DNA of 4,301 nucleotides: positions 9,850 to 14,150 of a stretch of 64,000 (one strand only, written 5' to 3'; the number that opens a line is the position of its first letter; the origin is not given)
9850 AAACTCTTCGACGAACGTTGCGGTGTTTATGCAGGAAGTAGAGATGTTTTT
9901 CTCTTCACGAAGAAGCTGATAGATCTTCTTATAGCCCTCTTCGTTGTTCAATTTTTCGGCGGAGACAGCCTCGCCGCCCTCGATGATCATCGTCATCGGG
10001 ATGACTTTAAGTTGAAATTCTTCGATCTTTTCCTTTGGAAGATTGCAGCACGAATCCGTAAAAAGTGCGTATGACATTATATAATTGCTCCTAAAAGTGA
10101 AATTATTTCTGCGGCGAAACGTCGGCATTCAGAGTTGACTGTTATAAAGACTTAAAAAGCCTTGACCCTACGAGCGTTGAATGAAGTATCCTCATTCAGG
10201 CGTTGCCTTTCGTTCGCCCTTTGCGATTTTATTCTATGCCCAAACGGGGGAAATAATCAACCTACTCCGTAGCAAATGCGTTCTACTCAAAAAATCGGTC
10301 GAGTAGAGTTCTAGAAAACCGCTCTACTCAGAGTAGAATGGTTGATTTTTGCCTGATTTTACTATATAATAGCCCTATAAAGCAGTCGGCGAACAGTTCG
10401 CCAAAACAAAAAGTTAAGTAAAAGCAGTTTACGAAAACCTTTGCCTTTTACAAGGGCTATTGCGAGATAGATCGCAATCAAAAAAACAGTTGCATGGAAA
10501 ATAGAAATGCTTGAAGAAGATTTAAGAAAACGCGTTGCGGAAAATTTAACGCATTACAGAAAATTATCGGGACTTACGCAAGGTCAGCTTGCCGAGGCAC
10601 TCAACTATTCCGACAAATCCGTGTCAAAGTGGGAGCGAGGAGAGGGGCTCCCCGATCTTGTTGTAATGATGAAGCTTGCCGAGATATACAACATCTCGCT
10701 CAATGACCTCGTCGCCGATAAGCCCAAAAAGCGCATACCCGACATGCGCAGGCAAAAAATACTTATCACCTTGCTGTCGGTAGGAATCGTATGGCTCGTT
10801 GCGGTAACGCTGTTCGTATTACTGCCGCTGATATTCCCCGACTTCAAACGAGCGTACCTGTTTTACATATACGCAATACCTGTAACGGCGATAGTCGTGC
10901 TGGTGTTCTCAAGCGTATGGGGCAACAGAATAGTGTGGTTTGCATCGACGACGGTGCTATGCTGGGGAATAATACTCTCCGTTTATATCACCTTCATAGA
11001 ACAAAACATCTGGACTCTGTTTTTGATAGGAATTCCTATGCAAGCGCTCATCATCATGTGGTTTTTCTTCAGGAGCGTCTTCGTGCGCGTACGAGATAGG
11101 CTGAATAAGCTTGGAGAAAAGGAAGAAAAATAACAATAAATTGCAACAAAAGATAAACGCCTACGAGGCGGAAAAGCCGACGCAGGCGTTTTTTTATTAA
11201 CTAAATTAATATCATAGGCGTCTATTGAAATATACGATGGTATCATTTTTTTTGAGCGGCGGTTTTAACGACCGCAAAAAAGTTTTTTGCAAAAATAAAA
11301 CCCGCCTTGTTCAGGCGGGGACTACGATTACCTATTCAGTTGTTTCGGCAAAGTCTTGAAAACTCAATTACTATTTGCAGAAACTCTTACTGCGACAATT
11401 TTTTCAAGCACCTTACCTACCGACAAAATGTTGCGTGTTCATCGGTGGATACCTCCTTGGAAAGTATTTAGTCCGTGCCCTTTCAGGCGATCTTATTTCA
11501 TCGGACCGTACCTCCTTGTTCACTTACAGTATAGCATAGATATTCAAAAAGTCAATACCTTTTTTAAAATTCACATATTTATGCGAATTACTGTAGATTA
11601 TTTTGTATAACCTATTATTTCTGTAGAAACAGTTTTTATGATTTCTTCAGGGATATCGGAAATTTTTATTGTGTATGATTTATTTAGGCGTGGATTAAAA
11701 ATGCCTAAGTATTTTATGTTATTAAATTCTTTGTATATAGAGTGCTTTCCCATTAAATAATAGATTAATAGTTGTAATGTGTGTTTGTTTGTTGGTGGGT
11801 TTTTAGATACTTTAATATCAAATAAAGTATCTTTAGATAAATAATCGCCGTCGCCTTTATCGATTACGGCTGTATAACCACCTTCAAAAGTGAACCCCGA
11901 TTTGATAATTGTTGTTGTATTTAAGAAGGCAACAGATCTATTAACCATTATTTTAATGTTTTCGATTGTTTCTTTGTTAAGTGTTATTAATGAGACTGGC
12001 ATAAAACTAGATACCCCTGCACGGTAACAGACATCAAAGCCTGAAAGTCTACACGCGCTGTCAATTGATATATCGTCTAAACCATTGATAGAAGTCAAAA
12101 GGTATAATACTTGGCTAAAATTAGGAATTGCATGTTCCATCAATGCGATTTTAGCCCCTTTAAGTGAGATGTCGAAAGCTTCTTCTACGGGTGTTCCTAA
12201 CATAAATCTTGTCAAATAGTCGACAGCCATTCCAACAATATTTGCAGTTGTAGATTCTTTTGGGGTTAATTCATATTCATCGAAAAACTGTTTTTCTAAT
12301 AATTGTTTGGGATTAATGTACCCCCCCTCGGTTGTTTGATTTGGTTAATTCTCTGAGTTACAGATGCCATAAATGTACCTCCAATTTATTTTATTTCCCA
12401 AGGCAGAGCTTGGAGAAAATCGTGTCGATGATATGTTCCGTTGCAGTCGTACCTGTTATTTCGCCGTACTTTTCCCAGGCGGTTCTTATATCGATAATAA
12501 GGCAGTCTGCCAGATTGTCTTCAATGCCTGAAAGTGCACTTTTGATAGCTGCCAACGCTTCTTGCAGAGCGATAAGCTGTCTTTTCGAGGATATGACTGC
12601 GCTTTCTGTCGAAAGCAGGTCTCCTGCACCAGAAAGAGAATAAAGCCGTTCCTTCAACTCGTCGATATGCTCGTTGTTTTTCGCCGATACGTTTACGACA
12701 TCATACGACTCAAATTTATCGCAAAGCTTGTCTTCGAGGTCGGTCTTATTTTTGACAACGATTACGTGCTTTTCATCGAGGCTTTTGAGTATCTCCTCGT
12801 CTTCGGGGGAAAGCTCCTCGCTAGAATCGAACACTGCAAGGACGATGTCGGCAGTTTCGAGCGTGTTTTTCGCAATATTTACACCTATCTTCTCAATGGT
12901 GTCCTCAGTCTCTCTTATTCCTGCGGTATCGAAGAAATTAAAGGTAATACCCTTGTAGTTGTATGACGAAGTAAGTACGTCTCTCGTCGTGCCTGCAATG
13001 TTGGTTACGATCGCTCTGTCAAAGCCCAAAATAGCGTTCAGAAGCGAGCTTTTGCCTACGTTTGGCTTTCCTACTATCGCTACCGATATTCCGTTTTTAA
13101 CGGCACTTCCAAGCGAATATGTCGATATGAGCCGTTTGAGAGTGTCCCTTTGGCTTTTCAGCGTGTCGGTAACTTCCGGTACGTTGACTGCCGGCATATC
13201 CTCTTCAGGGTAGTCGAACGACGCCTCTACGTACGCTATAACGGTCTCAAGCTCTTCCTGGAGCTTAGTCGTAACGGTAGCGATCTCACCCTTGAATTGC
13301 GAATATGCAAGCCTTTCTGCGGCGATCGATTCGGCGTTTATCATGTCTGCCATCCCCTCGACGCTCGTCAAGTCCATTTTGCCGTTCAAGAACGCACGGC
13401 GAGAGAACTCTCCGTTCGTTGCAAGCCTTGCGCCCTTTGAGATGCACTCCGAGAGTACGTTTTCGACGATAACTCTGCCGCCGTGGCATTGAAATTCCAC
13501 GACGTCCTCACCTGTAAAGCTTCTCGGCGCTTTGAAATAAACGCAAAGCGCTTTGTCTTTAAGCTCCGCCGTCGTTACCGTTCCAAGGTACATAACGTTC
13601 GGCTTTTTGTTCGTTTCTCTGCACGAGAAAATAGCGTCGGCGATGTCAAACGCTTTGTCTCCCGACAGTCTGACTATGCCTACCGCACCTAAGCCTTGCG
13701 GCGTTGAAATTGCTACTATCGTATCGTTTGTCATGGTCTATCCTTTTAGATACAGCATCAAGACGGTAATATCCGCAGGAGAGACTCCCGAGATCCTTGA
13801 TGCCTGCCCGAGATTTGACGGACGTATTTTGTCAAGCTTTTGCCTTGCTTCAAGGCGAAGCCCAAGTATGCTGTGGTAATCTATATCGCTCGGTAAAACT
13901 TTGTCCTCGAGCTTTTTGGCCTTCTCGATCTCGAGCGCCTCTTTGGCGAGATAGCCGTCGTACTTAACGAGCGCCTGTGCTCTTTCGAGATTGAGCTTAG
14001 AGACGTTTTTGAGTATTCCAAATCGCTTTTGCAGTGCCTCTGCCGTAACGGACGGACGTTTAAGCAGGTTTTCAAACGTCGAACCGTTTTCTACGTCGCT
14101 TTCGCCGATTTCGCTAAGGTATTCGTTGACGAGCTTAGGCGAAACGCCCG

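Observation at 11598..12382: AT-rich islet after mnmE: RecB/Cas4-like nuclease gene split exactly at a G7 homopolymer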

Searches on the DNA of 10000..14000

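Call 4: search_rna_families(source=window, start=10000, end=14000, threshold=evalue, max_evalue=1)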
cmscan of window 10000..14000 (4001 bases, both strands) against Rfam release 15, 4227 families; matches with E-value up to 1: 1.
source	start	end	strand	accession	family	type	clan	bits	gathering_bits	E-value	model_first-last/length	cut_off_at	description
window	11020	11195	+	RF02660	icaR_3p_UTR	Cis-reg;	-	29.1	369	0.0002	1-390/390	no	icaR 3'UTR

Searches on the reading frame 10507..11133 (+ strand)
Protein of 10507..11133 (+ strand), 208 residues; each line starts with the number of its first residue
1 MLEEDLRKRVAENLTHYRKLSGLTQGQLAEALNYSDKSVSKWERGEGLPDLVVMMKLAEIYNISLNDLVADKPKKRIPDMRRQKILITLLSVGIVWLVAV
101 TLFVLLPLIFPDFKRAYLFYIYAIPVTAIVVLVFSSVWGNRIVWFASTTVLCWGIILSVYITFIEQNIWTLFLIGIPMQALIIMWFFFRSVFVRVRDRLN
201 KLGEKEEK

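Call 18: find_encoding_contigs(protein=window:10507-11133:+, flank=3000, max_places=10)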
Protein window:10507-11133:+ (208 aa): 9 contigs read that carry it; 5 places shown.
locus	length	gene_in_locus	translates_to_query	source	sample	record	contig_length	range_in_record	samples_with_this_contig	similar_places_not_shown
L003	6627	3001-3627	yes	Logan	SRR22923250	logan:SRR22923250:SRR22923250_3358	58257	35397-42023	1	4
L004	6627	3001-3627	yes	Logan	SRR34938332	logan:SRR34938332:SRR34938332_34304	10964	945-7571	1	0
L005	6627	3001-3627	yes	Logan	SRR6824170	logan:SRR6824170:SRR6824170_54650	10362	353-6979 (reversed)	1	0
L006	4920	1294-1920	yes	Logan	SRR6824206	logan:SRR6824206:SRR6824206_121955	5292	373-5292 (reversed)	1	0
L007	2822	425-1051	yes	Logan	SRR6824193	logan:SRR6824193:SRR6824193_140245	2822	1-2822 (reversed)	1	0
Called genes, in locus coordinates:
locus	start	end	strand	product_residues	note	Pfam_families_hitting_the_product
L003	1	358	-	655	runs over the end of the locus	PF02922:CBM_48, PF00128:Alpha-amylase, PF02806:Alpha-amylase_C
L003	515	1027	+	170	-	-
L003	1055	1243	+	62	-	-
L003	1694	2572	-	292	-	PF02645:DegV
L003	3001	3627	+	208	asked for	PF13560:HTH_31, PF01381:HTH_3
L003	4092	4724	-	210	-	-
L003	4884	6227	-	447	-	PF10396:TrmE_N, PF12631:MnmE_helical, PF00009:GTP_EFTU (faint), PF00350:Dynamin_N (faint), PF01926:MMR_HSR1, PF02421:FeoB_N, PF04548:AIG1 (weak), PF08477:Roc (faint)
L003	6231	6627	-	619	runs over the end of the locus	PF00890:FAD_binding_2 (faint), PF01134:GIDA, PF07992:Pyr_redox_2, PF12831:FAD_oxidored (weak), PF21680:GIDA_C_1st, PF13932:SAM_GIDA_C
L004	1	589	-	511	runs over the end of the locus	?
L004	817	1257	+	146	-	-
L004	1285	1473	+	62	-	-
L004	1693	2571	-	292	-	PF02645:DegV, PF13684:FakA-like_C (faint)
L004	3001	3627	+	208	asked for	PF13560:HTH_31, PF01381:HTH_3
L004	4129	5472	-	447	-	PF10396:TrmE_N, PF00009:GTP_EFTU (faint), PF12631:MnmE_helical, PF00350:Dynamin_N (faint), PF01926:MMR_HSR1, PF02421:FeoB_N, PF04548:AIG1, PF08477:Roc (weak)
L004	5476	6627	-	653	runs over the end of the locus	PF00890:FAD_binding_2 (faint), PF01134:GIDA, PF07992:Pyr_redox_2, PF12831:FAD_oxidored (faint), PF21680:GIDA_C_1st, PF13932:SAM_GIDA_C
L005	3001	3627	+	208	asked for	PF13560:HTH_31, PF01381:HTH_3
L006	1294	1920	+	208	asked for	PF13560:HTH_31, PF01381:HTH_3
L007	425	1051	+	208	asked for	PF13560:HTH_31, PF01381:HTH_3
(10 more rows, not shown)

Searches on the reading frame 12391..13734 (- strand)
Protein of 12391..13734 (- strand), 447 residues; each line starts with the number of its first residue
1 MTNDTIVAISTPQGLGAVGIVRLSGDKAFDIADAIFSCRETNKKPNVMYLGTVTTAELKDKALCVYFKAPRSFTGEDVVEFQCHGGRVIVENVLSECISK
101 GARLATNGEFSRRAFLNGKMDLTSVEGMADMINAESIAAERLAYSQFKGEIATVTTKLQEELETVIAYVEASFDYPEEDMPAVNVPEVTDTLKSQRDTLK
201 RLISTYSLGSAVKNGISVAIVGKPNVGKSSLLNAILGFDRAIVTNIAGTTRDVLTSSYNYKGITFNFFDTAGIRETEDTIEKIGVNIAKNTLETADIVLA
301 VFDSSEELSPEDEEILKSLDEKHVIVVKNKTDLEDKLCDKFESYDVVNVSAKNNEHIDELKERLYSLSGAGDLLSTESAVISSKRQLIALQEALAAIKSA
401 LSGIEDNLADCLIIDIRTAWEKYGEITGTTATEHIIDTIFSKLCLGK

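Call 17: find_encoding_contigs(protein=window:12391-13734:-, flank=3000, max_places=10)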
Protein window:12391-13734:- (447 aa): 5 contigs read that carry it; 1 place shown.
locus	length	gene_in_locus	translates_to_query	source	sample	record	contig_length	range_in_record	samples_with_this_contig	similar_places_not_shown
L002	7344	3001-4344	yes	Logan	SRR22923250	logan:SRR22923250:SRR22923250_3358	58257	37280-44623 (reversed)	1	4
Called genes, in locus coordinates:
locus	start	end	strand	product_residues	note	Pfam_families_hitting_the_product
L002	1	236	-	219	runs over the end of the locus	PF09560:Spore_YunB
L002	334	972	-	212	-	PF06161:DUF975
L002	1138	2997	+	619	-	PF00890:FAD_binding_2 (faint), PF01134:GIDA, PF07992:Pyr_redox_2, PF12831:FAD_oxidored (weak), PF21680:GIDA_C_1st, PF13932:SAM_GIDA_C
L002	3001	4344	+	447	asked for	PF10396:TrmE_N, PF12631:MnmE_helical, PF00009:GTP_EFTU (faint), PF00350:Dynamin_N (faint), PF01926:MMR_HSR1, PF02421:FeoB_N, PF04548:AIG1 (weak), PF08477:Roc (faint)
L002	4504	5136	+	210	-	-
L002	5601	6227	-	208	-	PF13560:HTH_31, PF01381:HTH_3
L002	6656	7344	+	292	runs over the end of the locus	PF02645:DegV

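Call 41: list_cluster_members(proteins=[window:12391-13734:-, window:13738-15597:-, window:10507-11133:+, window:9199-10128:-])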
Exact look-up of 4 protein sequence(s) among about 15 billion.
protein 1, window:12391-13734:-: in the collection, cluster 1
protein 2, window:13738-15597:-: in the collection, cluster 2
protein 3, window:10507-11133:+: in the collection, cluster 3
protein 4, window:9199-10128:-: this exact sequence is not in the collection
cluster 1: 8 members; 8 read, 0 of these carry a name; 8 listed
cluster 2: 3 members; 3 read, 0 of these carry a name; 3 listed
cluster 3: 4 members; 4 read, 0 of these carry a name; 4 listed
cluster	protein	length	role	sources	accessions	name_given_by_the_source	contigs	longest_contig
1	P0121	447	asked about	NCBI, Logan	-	-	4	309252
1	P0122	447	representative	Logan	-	-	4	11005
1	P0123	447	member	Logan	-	-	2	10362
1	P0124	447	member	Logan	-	-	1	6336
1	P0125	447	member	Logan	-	-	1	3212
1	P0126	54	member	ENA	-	-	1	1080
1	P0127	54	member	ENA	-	-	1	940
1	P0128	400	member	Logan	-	-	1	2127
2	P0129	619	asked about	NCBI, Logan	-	-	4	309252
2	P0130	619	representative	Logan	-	-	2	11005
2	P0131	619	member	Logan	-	-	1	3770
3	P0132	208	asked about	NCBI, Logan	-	-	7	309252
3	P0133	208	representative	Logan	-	-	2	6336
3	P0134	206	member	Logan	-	-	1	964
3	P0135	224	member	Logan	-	-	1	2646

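Call 55: find_homologous_proteins(query=window:12391-13734:-, max_evalue=1e-100)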
Query window:12391-13734:- (447 aa): 689 proteins with E <= 1e-100 among 8000 candidates; the best 120 are listed.
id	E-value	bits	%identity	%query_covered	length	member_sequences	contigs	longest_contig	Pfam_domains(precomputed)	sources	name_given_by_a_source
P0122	2.0e-279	944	98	100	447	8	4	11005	PF10396.15,PF01926.30,PF08477.20,PF00350.30,PF02421.25,PF12631.13,PF04548.23,PF00071.29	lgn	-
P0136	2.1e-247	839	87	100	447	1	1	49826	PF10396.15,PF01926.30,PF00350.30,PF02421.25,PF12631.13,PF04548.23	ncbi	-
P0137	2.6e-242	822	85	100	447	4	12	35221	PF10396.15,PF01926.30,PF00350.30,PF02421.25,PF12631.13,PF04548.23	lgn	-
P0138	6.2e-230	781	80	100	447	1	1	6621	PF10396.15,PF01926.30,PF08477.20,PF00350.30,PF02421.25,PF12631.13,PF04548.23,PF00071.29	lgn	-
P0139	1.2e-229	780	80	100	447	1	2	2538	PF10396.15,PF01926.30,PF08477.20,PF00350.30,PF02421.25,PF12631.13,PF04548.23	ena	-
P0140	5.8e-228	775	80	100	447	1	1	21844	PF10396.15,PF01926.30,PF08477.20,PF00350.30,PF02421.25,PF12631.13,PF04548.23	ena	-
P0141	1.6e-226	770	79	100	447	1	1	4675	PF10396.15,PF01926.30,PF08477.20,PF00350.30,PF02421.25,PF12631.13,PF04548.23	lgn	-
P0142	1.1e-224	764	79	100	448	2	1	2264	PF10396.15,PF01926.30,PF00350.30,PF02421.25,PF12631.13,PF04548.23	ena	-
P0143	1.5e-179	615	66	99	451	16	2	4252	PF10396.15,PF01926.30,PF00350.30,PF02421.25,PF03193.23,PF12631.13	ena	-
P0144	1.5e-166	573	61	100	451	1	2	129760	PF10396.15,PF01926.30,PF00350.30,PF02421.25,PF03193.23,PF12631.13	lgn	-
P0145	3.7e-162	558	59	100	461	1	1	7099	PF10396.15,PF01926.30,PF02421.25,PF00009.34,PF12631.13,PF16897.11,PF00071.29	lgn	-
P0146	5.8e-162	557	60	100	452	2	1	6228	PF10396.15,PF01926.30,PF00350.30,PF02421.25,PF03193.23,PF12631.13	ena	-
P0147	3.6e-161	555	59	100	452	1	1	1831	PF10396.15,PF01926.30,PF00350.30,PF02421.25,PF03193.23,PF12631.13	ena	-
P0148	4.4e-160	551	58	100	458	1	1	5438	PF10396.15,PF01926.30,PF08477.20,PF02421.25,PF00009.34,PF03193.23,PF12631.13,PF16897.11,PF04548.23,PF00071.29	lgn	-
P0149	3.4e-159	548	58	100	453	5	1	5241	PF10396.15,PF01926.30,PF00350.30,PF02421.25,PF12631.13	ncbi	ncbi:MAG: tRNA uridine-5-carboxymethylaminomethyl(34) synthesis GTPase MnmE [Clostridia bacterium]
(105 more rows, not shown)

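Call 56: find_encoding_contigs(protein=P0137, flank=3000, max_places=3)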
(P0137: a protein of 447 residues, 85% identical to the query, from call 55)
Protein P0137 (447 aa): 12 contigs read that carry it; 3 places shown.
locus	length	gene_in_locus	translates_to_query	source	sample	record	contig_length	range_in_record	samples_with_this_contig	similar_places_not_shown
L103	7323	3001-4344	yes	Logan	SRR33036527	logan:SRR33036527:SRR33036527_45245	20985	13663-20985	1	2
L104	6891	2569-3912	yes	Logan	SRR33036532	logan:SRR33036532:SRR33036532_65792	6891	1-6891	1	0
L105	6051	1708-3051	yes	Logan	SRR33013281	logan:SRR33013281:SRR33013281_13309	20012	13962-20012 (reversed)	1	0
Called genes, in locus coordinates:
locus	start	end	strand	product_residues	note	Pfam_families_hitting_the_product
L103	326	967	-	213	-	PF06161:DUF975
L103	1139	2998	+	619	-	PF01134:GIDA, PF07992:Pyr_redox_2, PF21680:GIDA_C_1st, PF13932:SAM_GIDA_C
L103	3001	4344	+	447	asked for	PF10396:TrmE_N, PF12631:MnmE_helical, PF00350:Dynamin_N (faint), PF01926:MMR_HSR1, PF02421:FeoB_N, PF04548:AIG1 (weak)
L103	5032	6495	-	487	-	PF07690:MFS_1, PF00083:Sugar_tr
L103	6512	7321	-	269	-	?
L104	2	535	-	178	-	?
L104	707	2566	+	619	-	PF01134:GIDA, PF07992:Pyr_redox_2, PF21680:GIDA_C_1st, PF13932:SAM_GIDA_C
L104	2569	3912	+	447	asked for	PF10396:TrmE_N, PF12631:MnmE_helical, PF00350:Dynamin_N (faint), PF01926:MMR_HSR1, PF02421:FeoB_N, PF04548:AIG1 (weak)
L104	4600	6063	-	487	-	PF07690:MFS_1, PF00083:Sugar_tr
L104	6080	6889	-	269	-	?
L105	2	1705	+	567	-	?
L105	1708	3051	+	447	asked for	PF10396:TrmE_N, PF12631:MnmE_helical, PF00350:Dynamin_N (faint), PF01926:MMR_HSR1, PF02421:FeoB_N, PF04548:AIG1 (weak)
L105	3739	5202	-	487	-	PF07690:MFS_1, PF00083:Sugar_tr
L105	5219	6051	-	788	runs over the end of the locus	PF02837:Glyco_hydro_2_N (weak), PF22666:Glyco_hydro_2_N2 (faint), PF00703:Glyco_hydro_2, PF02836:Glyco_hydro_2_C, PF16355:DUF4982, PF18565:Glyco_hydro2_C5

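Call 57: find_encoding_contigs(protein=P0136, flank=3000, max_places=2)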
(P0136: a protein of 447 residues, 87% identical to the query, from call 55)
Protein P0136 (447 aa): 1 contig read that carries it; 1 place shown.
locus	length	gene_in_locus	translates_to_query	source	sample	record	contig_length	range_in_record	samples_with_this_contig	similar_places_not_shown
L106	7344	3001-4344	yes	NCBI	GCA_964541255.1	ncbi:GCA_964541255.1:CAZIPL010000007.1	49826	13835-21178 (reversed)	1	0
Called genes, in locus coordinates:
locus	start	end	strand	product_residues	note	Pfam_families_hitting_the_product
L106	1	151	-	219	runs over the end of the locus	PF09560:Spore_YunB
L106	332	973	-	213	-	PF06161:DUF975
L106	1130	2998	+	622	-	PF01134:GIDA, PF07992:Pyr_redox_2, PF21680:GIDA_C_1st, PF13932:SAM_GIDA_C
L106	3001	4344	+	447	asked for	PF10396:TrmE_N, PF12631:MnmE_helical, PF00350:Dynamin_N (faint), PF01926:MMR_HSR1, PF02421:FeoB_N, PF04548:AIG1 (weak)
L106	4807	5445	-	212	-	PF01381:HTH_3, PF13560:HTH_31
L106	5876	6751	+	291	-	PF02645:DegV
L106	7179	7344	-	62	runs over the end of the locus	-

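Call 58: find_encoding_contigs(protein=P0140, flank=3000, max_places=2)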
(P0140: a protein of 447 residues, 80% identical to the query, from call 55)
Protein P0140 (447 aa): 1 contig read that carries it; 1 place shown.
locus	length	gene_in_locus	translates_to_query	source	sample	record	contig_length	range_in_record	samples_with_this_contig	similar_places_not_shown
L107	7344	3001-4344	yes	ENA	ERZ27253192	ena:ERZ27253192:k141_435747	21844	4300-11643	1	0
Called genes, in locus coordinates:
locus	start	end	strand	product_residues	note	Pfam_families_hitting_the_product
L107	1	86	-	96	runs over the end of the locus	PF07876:Dabb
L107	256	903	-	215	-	PF06161:DUF975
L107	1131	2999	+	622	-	PF01134:GIDA, PF07992:Pyr_redox_2, PF21680:GIDA_C_1st, PF13932:SAM_GIDA_C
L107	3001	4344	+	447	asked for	PF10396:TrmE_N, PF12631:MnmE_helical, PF00350:Dynamin_N (faint), PF01926:MMR_HSR1, PF02421:FeoB_N, PF04548:AIG1, PF08477:Roc (faint)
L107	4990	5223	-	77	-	-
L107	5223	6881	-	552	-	PF00005:ABC_tran, PF08352:oligo_HPY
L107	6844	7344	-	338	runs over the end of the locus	PF00005:ABC_tran, PF13304:AAA_21, PF08352:oligo_HPY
